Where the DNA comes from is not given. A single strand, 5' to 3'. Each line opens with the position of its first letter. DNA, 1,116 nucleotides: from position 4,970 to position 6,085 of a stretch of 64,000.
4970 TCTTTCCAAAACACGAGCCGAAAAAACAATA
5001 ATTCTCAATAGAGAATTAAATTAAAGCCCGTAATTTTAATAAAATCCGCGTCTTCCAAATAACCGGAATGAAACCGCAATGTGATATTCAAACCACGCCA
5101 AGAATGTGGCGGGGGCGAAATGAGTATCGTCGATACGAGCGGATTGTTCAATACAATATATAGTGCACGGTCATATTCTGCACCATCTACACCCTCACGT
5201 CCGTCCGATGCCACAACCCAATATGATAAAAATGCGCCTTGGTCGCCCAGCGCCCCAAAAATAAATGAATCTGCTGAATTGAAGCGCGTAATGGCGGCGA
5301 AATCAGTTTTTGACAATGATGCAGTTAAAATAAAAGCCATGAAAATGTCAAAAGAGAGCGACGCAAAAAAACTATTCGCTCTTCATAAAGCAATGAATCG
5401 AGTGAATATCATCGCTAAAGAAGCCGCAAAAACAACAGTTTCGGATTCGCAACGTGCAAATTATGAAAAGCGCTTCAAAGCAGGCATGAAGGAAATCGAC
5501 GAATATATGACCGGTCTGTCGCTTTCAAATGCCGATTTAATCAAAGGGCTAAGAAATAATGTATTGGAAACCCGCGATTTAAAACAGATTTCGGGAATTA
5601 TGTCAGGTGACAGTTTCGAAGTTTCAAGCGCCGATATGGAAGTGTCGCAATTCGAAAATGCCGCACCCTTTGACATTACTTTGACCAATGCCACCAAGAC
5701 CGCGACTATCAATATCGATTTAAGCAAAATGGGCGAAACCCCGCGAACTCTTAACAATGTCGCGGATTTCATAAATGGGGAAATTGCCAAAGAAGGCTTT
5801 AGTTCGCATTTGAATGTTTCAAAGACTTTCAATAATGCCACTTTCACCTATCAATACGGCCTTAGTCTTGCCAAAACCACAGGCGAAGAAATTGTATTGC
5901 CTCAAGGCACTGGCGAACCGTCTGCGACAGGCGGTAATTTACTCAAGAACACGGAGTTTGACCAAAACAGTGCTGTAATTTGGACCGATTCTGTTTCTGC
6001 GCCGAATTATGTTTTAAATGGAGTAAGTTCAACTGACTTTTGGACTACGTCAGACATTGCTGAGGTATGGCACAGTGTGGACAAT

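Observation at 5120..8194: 1024-aa protein with three tandem ~160-aa lectin/CBM-like beta-sandwich repeats and no signal peptide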

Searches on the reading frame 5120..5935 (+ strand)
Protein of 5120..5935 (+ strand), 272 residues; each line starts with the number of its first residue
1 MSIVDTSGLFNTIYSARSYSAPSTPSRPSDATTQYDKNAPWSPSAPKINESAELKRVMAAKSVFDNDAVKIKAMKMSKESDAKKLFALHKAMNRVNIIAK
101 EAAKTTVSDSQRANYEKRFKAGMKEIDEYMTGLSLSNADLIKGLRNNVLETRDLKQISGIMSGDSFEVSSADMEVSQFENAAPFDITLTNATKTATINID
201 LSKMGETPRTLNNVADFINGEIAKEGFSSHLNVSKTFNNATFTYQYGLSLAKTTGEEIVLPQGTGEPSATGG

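Call 15: find_homologous_proteins(query=A1)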
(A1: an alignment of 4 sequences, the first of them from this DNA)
Query A1 (4 sequences): 8000 candidates shared short words with the query, none scored E <= 0.001.

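Call 23: search_protein_representatives(alignment_id=A1)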
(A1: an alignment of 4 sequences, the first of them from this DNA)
Query: 4 sequences, 273 profile positions. Proteins with E-value up to 0.001 (for the whole library): 529; up to 1e-10: 436; up to 1e-30: 193. The best 150 are listed.
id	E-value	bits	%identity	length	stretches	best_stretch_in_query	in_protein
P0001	5.8e-112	389.7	-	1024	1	1-269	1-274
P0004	3.2e-107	374.1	-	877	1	1-273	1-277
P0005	2.7e-69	249.7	-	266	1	1-261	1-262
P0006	2.7e-69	249.7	-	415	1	6-272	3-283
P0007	7.7e-69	248.2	-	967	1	3-272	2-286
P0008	5.6e-68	245.4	-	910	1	6-273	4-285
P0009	9.0e-67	241.4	-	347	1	2-261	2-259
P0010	9.6e-67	241.4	-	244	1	6-240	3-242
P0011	1.0e-66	241.3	-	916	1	1-272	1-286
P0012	8.7e-66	238.2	-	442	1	4-273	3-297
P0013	1.7e-65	237.2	-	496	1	1-272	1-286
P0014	4.2e-64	232.7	-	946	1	22-272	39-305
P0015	2.1e-63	230.4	-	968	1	3-271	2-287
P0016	5.0e-63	229.2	-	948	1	4-273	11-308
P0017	1.4e-62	227.7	-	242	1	1-238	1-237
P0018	8.2e-62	225.2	-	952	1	4-273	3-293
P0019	2.1e-61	223.9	-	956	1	8-271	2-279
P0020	4.5e-61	222.8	-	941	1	2-273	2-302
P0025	9.8e-57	208.5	-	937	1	3-273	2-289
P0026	1.7e-56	207.8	-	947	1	18-272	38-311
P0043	9.7e-52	192.2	-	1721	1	23-261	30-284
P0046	4.0e-51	190.1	-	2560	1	16-259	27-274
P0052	4.3e-50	186.8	-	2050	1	5-257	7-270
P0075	2.0e-45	171.4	-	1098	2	29-259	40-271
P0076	3.1e-45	170.8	-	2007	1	6-273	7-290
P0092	1.2e-41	159.1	-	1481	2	29-250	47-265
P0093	1.3e-41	159.0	-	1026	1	4-272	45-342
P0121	1.8e-37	145.3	-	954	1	2-272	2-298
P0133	2.7e-36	141.5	-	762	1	35-261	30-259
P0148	5.3e-35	137.3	-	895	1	12-272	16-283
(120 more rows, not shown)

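Call 26: find_related_loci(query=A1, collection=genome_contigs, flank=8000)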
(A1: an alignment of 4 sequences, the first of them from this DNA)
Query A1 (272 aa) in genome_contigs; peptide patterns used: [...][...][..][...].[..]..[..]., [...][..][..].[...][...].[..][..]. (x = any residue, [..] = any of these).
311 stretches matched a pattern; 120 encode a relative of the query (tblastn E <= 1e-3); the best 80 are kept; 80 distinct loci.
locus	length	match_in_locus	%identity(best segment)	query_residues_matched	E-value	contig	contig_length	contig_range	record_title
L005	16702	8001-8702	32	5-236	1e-24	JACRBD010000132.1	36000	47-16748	MAG: Caulobacterales bacterium isolate NC_groundwater_1611_Pr3_B-0.1um_68_11 SR-2_scaffold_141_1533692, whole genome sho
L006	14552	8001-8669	28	8-232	9e-24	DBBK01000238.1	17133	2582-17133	MAG TPA_asm: Brevundimonas sp. UBA986 UBA986_contig_3950, whole genome shotgun sequence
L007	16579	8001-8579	32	33-226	1e-23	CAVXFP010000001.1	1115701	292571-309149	MAG: uncultured Alphaproteobacteria bacterium isolate MFD02416.bin.2.186 genome assembly, contig: contig_12015, whole ge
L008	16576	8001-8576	29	40-232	1e-23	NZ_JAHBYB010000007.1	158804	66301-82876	MAG: Brevundimonas sp. isolate ACE_PRO1 PRO1_7, whole genome shotgun sequence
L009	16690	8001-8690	28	2-232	3e-23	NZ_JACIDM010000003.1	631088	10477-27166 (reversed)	Brevundimonas lenta strain DSM 23960 Ga0373232_03, whole genome shotgun sequence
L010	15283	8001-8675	29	8-232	1e-22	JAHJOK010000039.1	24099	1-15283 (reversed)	MAG: Alphaproteobacteria bacterium isolate Old_saline_planktonic.mb.28 Old_saline_plankto.mb.28_k141_439531, whole genom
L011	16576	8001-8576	28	40-232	1e-22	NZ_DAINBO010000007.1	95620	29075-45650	MAG: Brevundimonas sp. isolate CTOTU24492 NODE_216_length_95620_cov_15.930341, whole genome shotgun sequence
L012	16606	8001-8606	33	28-231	2e-22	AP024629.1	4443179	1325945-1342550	Alphaproteobacteria bacterium SO-S41 DNA, complete genome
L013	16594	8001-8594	28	39-236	4e-22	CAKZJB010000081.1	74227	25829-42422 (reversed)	MAG TPA_asm: uncultured Asticcacaulis sp. isolate ERR2144884_bin.8_CONCOCT_v1.1_MAG genome assembly, contig: ERZ1034405.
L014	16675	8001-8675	29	8-232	8e-22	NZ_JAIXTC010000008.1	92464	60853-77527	MAG: Brevundimonas sp. isolate C8_MAG_00024 pond_C8_MAG_00024_000000000023, whole genome shotgun sequence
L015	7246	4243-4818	28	40-232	1e-21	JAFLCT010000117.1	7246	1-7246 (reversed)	MAG: Caulobacterales bacterium isolate UWPOB_CAULO1 gnl_X_HNLCDJCF_117, whole genome shotgun sequence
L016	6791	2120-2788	28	8-232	1e-21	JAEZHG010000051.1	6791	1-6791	MAG: Proteobacteria bacterium isolate OH_CDB_12 k127_554476, whole genome shotgun sequence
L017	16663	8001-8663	27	8-232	2e-21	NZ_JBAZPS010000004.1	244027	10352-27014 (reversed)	MAG: Brevundimonas sp. isolate SO_2017_SWC_35 scaffold_63_c1_LP-4_2017, whole genome shotgun sequence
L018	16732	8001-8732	28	39-268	2e-21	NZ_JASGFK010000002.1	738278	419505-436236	MAG: Asticcacaulis sp. isolate 1H240 JMF-2111-06-0001.hyb.bin.240_1, whole genome shotgun sequence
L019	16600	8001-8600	29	39-232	2e-21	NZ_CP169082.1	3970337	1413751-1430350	Brevundimonas staleyi strain CCUG 57884 chromosome, complete genome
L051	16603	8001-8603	28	35-236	3e-19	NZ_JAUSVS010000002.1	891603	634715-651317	Caulobacter ginsengisoli strain DSM 18695 Ga0480221_02, whole genome shotgun sequence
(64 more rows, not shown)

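Call 29: find_encoding_contigs(protein=P0043, flank=10000, max_places=1)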
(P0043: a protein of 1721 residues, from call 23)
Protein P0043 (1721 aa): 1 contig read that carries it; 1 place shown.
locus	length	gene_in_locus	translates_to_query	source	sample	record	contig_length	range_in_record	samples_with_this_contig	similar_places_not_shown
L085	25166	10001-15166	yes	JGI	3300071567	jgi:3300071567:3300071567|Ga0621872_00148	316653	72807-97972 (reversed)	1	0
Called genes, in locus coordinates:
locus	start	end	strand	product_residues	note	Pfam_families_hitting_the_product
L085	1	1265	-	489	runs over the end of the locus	PF22694:CtpB_N-like (weak), PF00595:PDZ, PF13180:PDZ_2, PF17820:PDZ_6, PF03572:Peptidase_S41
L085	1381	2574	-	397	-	PF01551:Peptidase_M23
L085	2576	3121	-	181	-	PF02590:SPOUT_MTase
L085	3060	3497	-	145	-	PF02410:RsfS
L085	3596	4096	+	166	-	PF00588:SpoU_methylase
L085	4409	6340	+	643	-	PF07676:PD40, PF26549:Tricorn_N, PF26550:Tricorn_2nd (faint), PF26549:Tricorn_N (weak), PF02129:Peptidase_S15 (weak), PF00326:Peptidase_S9, PF07859:Abhydrolase_3 (weak)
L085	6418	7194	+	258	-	PF02630:SCO1-SenC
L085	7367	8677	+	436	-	PF06850:PHB_depo_C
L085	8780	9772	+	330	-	-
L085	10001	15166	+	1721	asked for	PF27198:FlaEY_3rd, PF16841:CBM60 (faint), PF04862:DUF642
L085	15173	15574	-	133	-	-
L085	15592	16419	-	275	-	PF00582:Usp (faint)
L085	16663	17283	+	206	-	PF12917:YfbR-like (faint)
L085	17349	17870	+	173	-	-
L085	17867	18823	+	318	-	PF19368:WHD_AraR (faint), PF21906:WHD_NrtR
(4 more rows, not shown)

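Call 30: find_encoding_contigs(protein=P0133, flank=10000, max_places=1)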
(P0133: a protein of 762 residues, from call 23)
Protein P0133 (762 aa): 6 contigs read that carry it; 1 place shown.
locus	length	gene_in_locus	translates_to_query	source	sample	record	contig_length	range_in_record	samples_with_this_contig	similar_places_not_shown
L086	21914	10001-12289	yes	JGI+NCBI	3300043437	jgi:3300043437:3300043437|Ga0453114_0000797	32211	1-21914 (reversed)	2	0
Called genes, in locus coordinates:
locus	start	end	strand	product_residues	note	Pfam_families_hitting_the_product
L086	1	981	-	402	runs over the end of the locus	PF02515:CoA_transf_3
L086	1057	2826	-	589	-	PF01343:Peptidase_S49, PF01972:SDH_protease (faint), PF01343:Peptidase_S49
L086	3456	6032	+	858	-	PF07715:Plug, PF00593:TonB_dep_Rec_b-barrel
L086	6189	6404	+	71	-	-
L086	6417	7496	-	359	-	PF00814:TsaD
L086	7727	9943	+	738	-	PF07715:Plug, PF00593:TonB_dep_Rec_b-barrel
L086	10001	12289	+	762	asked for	PF27198:FlaEY_3rd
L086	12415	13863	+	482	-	PF00180:Iso_dh, PF18324:Isocitrate_DH_C_bact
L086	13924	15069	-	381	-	PF00155:Aminotran_1_2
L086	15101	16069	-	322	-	-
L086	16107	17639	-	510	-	-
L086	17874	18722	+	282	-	PF06325:PrmA, PF13489:Methyltransf_23 (weak)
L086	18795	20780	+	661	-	PF00456:Transketolase_N, PF13292:DXP_synthase_N (faint), PF02779:Transket_pyr, PF22613:Transketolase_C_1, PF02780:Transketolase_C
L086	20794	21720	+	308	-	PF00551:Formyl_trans_N, PF02911:Formyl_trans_C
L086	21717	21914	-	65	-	?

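Call 37: search_protein_families(library=pfam, proteins=[P0121, P0007, P0046, P0043, P0052, P0133], max_evalue=0.01)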
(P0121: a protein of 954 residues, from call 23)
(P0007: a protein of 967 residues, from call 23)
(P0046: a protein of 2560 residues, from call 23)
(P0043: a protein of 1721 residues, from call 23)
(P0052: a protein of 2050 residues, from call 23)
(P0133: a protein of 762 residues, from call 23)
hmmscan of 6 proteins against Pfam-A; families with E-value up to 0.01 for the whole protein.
P0121 (954 aa): 1 family
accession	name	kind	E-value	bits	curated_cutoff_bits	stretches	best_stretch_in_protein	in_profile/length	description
PF07196.18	Flagellin_IN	-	0.0042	17.7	22.7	1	747-795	6-53/55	Flagellin hook IN motif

P0007 (967 aa): 0 families

P0046 (2560 aa): 3 families
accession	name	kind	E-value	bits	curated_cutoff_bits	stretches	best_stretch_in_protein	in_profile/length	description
PF04862.18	DUF642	-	4.9e-45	153.6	27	6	1965-2121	2-156/157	Protein of unknown function (DUF642)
PF16841.11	CBM60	-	2e-16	60.7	28.2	0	551-595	7-52/91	Ca-dependent carbohydrate-binding module xylan-binding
PF14685.13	PDZ_Tricorn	-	0.0021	18.4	25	0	1999-2051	26-79/88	Tricorn protease PDZ domain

P0043 (1721 aa): 3 families
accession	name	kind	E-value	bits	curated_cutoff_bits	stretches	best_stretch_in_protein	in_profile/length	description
PF04862.18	DUF642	-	4.4e-28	98.5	27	2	1314-1466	2-156/157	Protein of unknown function (DUF642)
PF16841.11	CBM60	-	6.2e-10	39.9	28.2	1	550-599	7-54/91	Ca-dependent carbohydrate-binding module xylan-binding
PF11008.14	DUF2846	-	0.0078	16.7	34.3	0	1351-1391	38-76/92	Protein of unknown function (DUF2846)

P0052 (2050 aa): 3 families
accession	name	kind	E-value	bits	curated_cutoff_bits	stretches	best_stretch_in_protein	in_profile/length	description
PF04862.18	DUF642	-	1.7e-20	73.8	27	1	1182-1263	51-132/157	Protein of unknown function (DUF642)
PF16841.11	CBM60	-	3.3e-09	37.5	28.2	0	1066-1110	8-51/91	Ca-dependent carbohydrate-binding module xylan-binding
PF17974.7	GalBD_like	-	2.8e-06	27.9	26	0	332-354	94-116/190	Galactose-binding domain-like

P0133 (762 aa): 0 families

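Call 40: search_protein_families(library=pfam, proteins=[L051:68-2002:-, L051:3275-4237:-, L051:4409-5371:-, L051:5772-6938:-, L051:6736-7290:+, L051:10677-11360:+, L051:11804-12748:+, L051:12838-13284:+, L051:13629-14123:+, L051:14367-15266:+], max_evalue=0.001)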
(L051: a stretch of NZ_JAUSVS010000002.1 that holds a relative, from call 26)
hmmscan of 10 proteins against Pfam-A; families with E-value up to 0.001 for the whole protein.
L051:68-2002:- (644 aa): 15 families
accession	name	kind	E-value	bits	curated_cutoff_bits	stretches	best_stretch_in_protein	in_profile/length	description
PF13431.12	TPR_17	-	2.3e-17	62.2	24.4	1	260-292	1-33/34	Tetratricopeptide repeat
PF13432.12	TPR_16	-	6.2e-17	62.1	32.7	3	175-236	2-63/65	Tetratricopeptide repeat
PF07719.23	TPR_2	-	3.3e-14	52.2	27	0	239-270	2-33/34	Tetratricopeptide repeat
PF00515.34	TPR_1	-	3.5e-14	52.3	27.8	1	273-299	2-28/34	Tetratricopeptide repeat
PF13414.12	TPR_11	-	1.8e-13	50.4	26.8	0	215-251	5-41/42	TPR repeat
PF14559.12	TPR_19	-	1e-12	48.6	25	3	250-293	3-46/68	Tetratricopeptide repeat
PF13371.12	TPR_9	-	1.1e-11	45.1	35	1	147-205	6-64/73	Tetratricopeptide repeat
PF13181.12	TPR_8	-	3e-11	43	25.7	0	241-269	4-32/34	Tetratricopeptide repeat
PF13424.12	TPR_12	-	3.7e-10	40.3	30.1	0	139-201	6-76/77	Tetratricopeptide repeat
PF23914.1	TPR_CcmH_CycH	-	2.6e-09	37.6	42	1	128-226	42-143/158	Cytochrome c-type biogenesis protein H TPR domain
PF13428.12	TPR_14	-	4e-09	36.7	23.5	0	138-178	3-43/44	Tetratricopeptide repeat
PF13174.12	TPR_6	-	8.1e-06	26.6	26.3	0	176-203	6-33/33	Tetratricopeptide repeat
PF13374.12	TPR_10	-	9.7e-06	25.9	27.5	0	206-230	4-28/42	Tetratricopeptide repeat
PF13176.12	TPR_7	-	6.1e-05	23.2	27.9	0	139-169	2-32/36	Tetratricopeptide repeat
PF13429.12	TPR_15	-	0.00031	20.7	26.2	0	176-276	84-184/280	Tetratricopeptide repeat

L051:3275-4237:- (320 aa): 0 families

L051:4409-5371:- (320 aa): 0 families

L051:5772-6938:- (388 aa): 0 families

L051:6736-7290:+ (184 aa): 4 families
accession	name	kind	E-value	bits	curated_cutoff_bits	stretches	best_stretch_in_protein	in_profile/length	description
PF13302.13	Acetyltransf_3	-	3.8e-18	66.9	25.4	1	3-137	3-138/138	Acetyltransferase (GNAT) domain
PF00583.31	Acetyltransf_1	-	6.3e-11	43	20.7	1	17-136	6-116/116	Acetyltransferase (GNAT) family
PF13523.12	Acetyltransf_8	-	4.6e-10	39.7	27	1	9-140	3-141/145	Acetyltransferase (GNAT) domain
PF13420.13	Acetyltransf_4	-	1.3e-05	25.7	24.3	1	9-154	6-152/155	Acetyltransferase (GNAT) domain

L051:10677-11360:+ (227 aa): 0 families

L051:11804-12748:+ (314 aa): 0 families

L051:12838-13284:+ (148 aa): 0 families

L051:13629-14123:+ (164 aa): 1 family
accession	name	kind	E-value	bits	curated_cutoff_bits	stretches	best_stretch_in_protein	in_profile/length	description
PF00436.31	SSB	-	2.6e-34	117.9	26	1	5-107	1-101/104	Single-strand binding protein family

L051:14367-15266:+ (299 aa): 1 family
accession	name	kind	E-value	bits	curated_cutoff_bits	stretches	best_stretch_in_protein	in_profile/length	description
PF00892.27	EamA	-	9.9e-26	91.1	28.2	2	149-286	2-134/135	EamA-like transporter family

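Call 42: find_encoding_contigs(protein=P0121, flank=8000, max_places=1)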
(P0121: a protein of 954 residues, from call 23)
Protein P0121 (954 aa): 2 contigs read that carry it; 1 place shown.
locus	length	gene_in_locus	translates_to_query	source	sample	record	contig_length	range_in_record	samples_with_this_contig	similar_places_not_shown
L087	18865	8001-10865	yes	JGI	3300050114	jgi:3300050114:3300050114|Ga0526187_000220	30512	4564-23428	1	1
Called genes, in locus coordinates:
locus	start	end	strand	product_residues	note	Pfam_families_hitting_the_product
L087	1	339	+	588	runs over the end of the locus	PF00512:HisKA, PF02518:HATPase_c, PF00072:Response_reg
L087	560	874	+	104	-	PF13466:STAS_2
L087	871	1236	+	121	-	PF00072:Response_reg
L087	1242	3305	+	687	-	PF01627:Hpt, PF02895:H-kinase_dim, PF02518:HATPase_c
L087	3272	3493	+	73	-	PF01584:CheW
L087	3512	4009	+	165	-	PF01584:CheW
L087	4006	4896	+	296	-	PF03705:CheR_N, PF01739:CheR, PF08242:Methyltransf_12 (faint)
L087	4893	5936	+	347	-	PF00072:Response_reg, PF01339:CheB_methylest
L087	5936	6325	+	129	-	PF00072:Response_reg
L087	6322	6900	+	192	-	PF03975:CheD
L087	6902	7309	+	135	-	-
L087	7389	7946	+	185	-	PF13302:Acetyltransf_3, PF00583:Acetyltransf_1, PF13523:Acetyltransf_8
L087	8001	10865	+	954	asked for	PF27198:FlaEY_3rd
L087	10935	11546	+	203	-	-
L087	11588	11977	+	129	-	-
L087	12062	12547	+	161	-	PF00436:SSB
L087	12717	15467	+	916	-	PF00521:DNA_topoisoIV, PF03989:DNA_gyraseA_C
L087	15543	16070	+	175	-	PF01467:CTP_transf_like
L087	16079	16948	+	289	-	PF00160:Pro_isomerase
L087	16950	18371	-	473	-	PF00324:AA_permease, PF13520:AA_permease_2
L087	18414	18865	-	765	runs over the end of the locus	PF02225:PA, PF04389:Peptidase_M28, PF04253:TFR_dimer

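Call 43: find_encoding_contigs(protein=P0007, flank=8000, max_places=1)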
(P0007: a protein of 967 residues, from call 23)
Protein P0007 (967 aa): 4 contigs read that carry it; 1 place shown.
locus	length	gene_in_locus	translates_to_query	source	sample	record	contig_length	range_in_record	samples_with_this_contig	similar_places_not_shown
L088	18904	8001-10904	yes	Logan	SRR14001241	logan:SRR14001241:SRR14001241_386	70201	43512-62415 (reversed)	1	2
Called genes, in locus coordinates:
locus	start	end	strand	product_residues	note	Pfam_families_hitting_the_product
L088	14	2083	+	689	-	PF05649:Peptidase_M13_N, PF01431:Peptidase_M13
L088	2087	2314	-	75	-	-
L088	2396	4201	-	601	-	PF13428:TPR_14 (faint), PF13371:TPR_9 (weak), PF13432:TPR_16 (weak), PF13414:TPR_11 (weak), PF14559:TPR_19 (weak), PF00515:TPR_1 (weak), PF13414:TPR_11 (weak), PF13431:TPR_17 (weak), +7 more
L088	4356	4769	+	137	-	PF07378:FlbT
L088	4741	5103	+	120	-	PF07309:FlaF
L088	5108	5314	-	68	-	PF09954:DUF2188 (weak)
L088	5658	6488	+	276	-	PF00669:Flagellin_N, PF00700:Flagellin_C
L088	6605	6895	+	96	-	PF03646:FlaG (weak)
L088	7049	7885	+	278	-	PF00669:Flagellin_N, PF00700:Flagellin_C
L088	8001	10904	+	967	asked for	PF27198:FlaEY_3rd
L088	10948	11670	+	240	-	-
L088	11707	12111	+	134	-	-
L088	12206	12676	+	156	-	PF00436:SSB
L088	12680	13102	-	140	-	PF00903:Glyoxalase, PF13669:Glyoxalase_4 (weak), PF18029:Glyoxalase_6 (weak)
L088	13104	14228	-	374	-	PF08240:ADH_N (weak), PF00107:ADH_zinc_N (weak)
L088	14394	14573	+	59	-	-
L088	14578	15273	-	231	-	PF02146:SIR2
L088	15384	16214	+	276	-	PF00588:SpoU_methylase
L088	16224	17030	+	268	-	PF24553:Rv0428c_C, PF00583:Acetyltransf_1, PF13508:Acetyltransf_7 (weak)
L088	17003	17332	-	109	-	-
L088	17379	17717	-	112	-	-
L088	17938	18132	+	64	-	-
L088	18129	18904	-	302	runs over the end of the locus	PF00072:Response_reg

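Call 44: find_encoding_contigs(protein=P0052, flank=8000, max_places=1)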
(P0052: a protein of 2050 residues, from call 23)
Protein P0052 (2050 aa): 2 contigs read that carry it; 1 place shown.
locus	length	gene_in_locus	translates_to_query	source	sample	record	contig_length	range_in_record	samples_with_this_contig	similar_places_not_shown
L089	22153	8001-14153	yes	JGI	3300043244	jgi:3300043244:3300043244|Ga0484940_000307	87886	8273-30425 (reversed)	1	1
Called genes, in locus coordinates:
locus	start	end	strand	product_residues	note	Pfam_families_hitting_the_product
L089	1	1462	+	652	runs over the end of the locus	PF13623:SurA_N_2, PF13624:SurA_N_3, PF09312:SurA_N (weak), PF13145:Rotamase_2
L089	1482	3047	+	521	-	PF04715:, PF00425:Chorismate_bind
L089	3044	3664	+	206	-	PF00117:GATase, PF07722:Peptidase_C26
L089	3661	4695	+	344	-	PF00591:Glycos_transf_3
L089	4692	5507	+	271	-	PF00218:IGPS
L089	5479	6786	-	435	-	PF00919:UPF0004, PF02310:B12-binding (weak), PF04055:Radical_SAM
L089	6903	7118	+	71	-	PF13396:PLDc_N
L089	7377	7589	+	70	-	PF00313:CSD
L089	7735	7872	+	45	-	-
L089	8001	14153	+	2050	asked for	PF27198:FlaEY_3rd, PF04862:DUF642 (faint), PF17974:GalBD_like (faint), PF16841:CBM60 (faint)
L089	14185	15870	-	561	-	PF00753:Lactamase_B, PF12706:Lactamase_B_2, PF22505:RNase_J_b_CASP, PF07521:RMMBL, PF17770:RNase_J_C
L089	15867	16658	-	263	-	PF03309:Pan_kinase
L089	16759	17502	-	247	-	PF03099:BPL_LplA_LipB, PF16917:BPL_LplA_LipB_2 (weak), PF02237:BPL_C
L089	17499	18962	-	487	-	PF00361:Proton_antipo_M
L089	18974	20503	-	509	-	PF01059:Oxidored_q5_N (weak), PF00361:Proton_antipo_M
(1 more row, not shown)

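Call 83: find_related_loci(query=A4, collection=metagenome_contigs, flank=10000)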
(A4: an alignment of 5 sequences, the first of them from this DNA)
Query A4 (266 aa) in metagenome_contigs; peptide patterns used: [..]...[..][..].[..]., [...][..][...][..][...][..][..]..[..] (x = any residue, [..] = any of these).
160 stretches matched a pattern, but none encodes a relative of the query by tblastn (E <= 1e-3).

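Call 96: search_protein_families(library=pfam, proteins=[P0076, P0092, P0075, P0093, P0148], max_evalue=0.001)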
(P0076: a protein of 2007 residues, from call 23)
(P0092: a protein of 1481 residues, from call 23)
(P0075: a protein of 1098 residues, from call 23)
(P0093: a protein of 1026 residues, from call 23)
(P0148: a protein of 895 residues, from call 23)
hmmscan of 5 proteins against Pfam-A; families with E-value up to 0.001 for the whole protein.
P0076 (2007 aa): 0 families

P0092 (1481 aa): 0 families

P0075 (1098 aa): 0 families

P0093 (1026 aa): 0 families

P0148 (895 aa): 0 families
